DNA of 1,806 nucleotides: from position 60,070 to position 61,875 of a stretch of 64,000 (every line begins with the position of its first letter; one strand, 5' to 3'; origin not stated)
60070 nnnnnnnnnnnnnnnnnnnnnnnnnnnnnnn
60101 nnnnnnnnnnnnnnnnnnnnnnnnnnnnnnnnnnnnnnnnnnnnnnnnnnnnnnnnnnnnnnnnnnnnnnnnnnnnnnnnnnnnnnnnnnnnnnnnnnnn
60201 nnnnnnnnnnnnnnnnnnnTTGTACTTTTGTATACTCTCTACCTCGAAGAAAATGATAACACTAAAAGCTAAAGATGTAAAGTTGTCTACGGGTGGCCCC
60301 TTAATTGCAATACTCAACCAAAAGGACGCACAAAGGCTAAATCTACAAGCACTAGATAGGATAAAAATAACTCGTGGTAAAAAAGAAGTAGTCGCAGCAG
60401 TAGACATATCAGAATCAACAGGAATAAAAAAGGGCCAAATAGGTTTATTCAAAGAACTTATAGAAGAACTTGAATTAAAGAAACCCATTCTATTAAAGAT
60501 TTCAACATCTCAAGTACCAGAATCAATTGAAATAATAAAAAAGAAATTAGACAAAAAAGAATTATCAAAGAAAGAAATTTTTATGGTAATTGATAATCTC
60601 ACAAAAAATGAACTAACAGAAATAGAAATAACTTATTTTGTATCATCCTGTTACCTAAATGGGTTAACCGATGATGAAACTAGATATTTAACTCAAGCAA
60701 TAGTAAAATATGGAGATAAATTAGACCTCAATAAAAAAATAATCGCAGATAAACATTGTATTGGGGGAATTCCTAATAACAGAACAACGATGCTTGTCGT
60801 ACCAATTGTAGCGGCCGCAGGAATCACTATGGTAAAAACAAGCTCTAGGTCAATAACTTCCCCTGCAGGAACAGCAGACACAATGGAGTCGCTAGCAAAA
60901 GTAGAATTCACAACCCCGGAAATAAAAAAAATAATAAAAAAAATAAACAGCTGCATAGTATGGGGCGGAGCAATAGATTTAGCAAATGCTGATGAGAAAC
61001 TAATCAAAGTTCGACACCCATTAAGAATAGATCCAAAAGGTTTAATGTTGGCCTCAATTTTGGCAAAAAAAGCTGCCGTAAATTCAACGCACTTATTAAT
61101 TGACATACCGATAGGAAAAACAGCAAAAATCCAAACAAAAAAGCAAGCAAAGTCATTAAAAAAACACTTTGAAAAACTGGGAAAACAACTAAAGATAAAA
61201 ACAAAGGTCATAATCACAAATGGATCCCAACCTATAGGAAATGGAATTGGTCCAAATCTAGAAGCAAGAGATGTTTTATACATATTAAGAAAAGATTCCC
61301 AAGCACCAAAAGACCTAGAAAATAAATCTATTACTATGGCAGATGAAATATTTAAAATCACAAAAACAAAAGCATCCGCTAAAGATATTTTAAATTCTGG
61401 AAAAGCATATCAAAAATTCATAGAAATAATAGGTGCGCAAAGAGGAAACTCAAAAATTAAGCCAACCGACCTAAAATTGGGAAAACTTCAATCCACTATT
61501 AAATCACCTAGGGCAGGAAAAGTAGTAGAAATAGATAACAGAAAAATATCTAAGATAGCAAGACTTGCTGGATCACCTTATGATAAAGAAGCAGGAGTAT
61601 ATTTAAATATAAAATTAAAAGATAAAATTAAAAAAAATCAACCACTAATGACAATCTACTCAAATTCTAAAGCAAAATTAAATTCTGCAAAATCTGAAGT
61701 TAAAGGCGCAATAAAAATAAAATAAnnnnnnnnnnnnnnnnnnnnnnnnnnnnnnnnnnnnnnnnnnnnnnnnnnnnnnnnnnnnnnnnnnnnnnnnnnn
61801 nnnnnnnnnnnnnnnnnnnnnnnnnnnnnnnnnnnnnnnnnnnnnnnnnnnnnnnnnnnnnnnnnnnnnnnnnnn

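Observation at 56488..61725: AMP-salvage / RuBisCO module: R15P-isomerase-like, HAD phosphatase, form-III-like RuBisCO, AI-2E permease, AMP phosphorylase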

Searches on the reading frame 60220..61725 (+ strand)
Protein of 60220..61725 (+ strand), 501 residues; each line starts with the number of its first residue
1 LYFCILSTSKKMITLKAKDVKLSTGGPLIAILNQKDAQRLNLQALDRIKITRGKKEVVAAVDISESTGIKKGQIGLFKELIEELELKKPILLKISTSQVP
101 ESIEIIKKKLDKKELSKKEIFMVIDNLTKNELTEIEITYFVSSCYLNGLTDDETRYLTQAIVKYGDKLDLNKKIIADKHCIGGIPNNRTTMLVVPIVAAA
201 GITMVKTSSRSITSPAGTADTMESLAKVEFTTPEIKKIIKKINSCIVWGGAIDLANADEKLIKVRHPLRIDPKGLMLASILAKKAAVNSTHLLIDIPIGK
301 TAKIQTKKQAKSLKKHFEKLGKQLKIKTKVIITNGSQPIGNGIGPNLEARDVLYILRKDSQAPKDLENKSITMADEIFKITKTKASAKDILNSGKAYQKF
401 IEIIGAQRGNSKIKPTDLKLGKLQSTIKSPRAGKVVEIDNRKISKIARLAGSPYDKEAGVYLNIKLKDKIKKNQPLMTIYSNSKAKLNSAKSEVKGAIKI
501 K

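Call 3: search_protein_families(library=pfam, proteins=[window:60220-61725:+], max_evalue=0.01)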
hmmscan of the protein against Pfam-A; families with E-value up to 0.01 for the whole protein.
window:60220-61725:+ (501 aa): 3 families
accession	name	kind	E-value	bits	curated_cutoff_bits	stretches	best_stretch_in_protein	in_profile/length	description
PF07831.19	PYNP_C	-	6.8e-14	51.7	27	1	435-501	2-75/75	Pyrimidine nucleoside phosphorylase C-terminal domain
PF02885.22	Glycos_trans_3N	-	7.2e-13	48.5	26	1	104-164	2-62/63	Glycosyl transferase family, helical bundle domain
PF00591.27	Glycos_transf_3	-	4.3e-10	40.1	27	1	174-268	3-98/253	Glycosyl transferase family, a/b domain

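Call 4: search_protein_families(library=ncbifam, proteins=[window:60220-61725:+], max_evalue=0.01)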
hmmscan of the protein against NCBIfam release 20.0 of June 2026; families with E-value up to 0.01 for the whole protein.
window:60220-61725:+ (501 aa): 9 families
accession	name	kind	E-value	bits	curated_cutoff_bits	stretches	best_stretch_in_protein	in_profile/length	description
NF003338.0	PRK04350.1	subfamily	1.7e-166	554.5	434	1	15-495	3-487/502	thymidine phosphorylase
TIGR02645.1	ARCH_P_rylase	hypoth_equivalog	1.7e-163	544.6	434.6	1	18-492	4-481/493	putative thymidine phosphorylase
TIGR03327.1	AMP_phos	equivalog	4.9e-161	536.6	535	1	15-496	2-486/500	AMP phosphorylase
TIGR02644.1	Y_phosphoryl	subfamily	6.8e-72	242.5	409.05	1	103-500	2-416/417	pyrimidine-nucleoside phosphorylase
NF004490.0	PRK05820.1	equivalog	2.9e-66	223.9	269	1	103-500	6-422/439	thymidine phosphorylase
NF004747.0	PRK06078.1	equivalog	8.4e-55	186.1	559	1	103-500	4-417/434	pyrimidine-nucleoside phosphorylase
TIGR02643.1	T_phosphoryl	equivalog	1.4e-45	156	570.7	1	104-500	5-422/437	thymidine phosphorylase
NF011201.0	PRK14607.1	equivalog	2.8e-11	42.8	670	1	101-248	194-344/534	bifunctional anthranilate synthase component II/anthranilate phosphoribosyltransferase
TIGR01245.1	trpD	equivalog_domain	3.9e-11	42.8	199.05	1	107-247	2-146/330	anthranilate phosphoribosyltransferase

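Call 7: search_solved_structures(query=window:60220-61725:+, show_alignments=2, max_evalue=1e-20)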
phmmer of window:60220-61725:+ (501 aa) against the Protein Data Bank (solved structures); distinct sequences matched with E-value up to 1e-20: 14.
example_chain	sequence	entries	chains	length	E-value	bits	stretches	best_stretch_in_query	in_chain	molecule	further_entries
4ga5_B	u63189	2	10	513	2.9e-112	379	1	25-490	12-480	Putative thymidine phosphorylase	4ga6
4ga4_A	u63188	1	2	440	7.9e-104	351.2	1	99-490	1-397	Putative thymidine phosphorylase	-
7m7k_B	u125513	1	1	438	2.6e-47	164.9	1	103-494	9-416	Pyrimidine-nucleoside phosphorylase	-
1brw_A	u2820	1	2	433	5.1e-42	147.5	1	103-500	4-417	PROTEIN (PYRIMIDINE NUCLEOSIDE PHOSPHORYLASE)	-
5oln_A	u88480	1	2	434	7.7e-42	146.9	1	103-484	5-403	Pyrimidine-nucleoside phosphorylase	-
5ep8_A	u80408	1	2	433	1.4e-41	146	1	103-484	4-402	Pyrimidine-nucleoside phosphorylase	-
3h5q_A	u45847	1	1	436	2.1e-40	142.2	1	101-484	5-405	Pyrimidine-nucleoside phosphorylase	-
2dsj_A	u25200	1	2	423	4.1e-38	134.6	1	105-484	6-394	Pyrimidine-nucleoside (Thymidine) phosphorylase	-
1azy_A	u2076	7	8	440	7.3e-28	100.8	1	104-500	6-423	THYMIDINE PHOSPHORYLASE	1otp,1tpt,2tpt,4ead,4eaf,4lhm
5ey3_A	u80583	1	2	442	5.5e-26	94.6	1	104-498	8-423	Thymidine phosphorylase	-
4x46_A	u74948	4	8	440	5.8e-26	94.6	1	104-498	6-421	Thymidine phosphorylase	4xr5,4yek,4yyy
1uou_A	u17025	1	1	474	3.5e-23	85.4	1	103-379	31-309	THYMIDINE PHOSPHORYLASE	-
2wk5_A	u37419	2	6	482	3.7e-23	85.3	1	103-379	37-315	THYMIDINE PHOSPHORYLASE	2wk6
2j0f_A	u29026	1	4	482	5.2e-23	84.8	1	103-379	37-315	THYMIDINE PHOSPHORYLASE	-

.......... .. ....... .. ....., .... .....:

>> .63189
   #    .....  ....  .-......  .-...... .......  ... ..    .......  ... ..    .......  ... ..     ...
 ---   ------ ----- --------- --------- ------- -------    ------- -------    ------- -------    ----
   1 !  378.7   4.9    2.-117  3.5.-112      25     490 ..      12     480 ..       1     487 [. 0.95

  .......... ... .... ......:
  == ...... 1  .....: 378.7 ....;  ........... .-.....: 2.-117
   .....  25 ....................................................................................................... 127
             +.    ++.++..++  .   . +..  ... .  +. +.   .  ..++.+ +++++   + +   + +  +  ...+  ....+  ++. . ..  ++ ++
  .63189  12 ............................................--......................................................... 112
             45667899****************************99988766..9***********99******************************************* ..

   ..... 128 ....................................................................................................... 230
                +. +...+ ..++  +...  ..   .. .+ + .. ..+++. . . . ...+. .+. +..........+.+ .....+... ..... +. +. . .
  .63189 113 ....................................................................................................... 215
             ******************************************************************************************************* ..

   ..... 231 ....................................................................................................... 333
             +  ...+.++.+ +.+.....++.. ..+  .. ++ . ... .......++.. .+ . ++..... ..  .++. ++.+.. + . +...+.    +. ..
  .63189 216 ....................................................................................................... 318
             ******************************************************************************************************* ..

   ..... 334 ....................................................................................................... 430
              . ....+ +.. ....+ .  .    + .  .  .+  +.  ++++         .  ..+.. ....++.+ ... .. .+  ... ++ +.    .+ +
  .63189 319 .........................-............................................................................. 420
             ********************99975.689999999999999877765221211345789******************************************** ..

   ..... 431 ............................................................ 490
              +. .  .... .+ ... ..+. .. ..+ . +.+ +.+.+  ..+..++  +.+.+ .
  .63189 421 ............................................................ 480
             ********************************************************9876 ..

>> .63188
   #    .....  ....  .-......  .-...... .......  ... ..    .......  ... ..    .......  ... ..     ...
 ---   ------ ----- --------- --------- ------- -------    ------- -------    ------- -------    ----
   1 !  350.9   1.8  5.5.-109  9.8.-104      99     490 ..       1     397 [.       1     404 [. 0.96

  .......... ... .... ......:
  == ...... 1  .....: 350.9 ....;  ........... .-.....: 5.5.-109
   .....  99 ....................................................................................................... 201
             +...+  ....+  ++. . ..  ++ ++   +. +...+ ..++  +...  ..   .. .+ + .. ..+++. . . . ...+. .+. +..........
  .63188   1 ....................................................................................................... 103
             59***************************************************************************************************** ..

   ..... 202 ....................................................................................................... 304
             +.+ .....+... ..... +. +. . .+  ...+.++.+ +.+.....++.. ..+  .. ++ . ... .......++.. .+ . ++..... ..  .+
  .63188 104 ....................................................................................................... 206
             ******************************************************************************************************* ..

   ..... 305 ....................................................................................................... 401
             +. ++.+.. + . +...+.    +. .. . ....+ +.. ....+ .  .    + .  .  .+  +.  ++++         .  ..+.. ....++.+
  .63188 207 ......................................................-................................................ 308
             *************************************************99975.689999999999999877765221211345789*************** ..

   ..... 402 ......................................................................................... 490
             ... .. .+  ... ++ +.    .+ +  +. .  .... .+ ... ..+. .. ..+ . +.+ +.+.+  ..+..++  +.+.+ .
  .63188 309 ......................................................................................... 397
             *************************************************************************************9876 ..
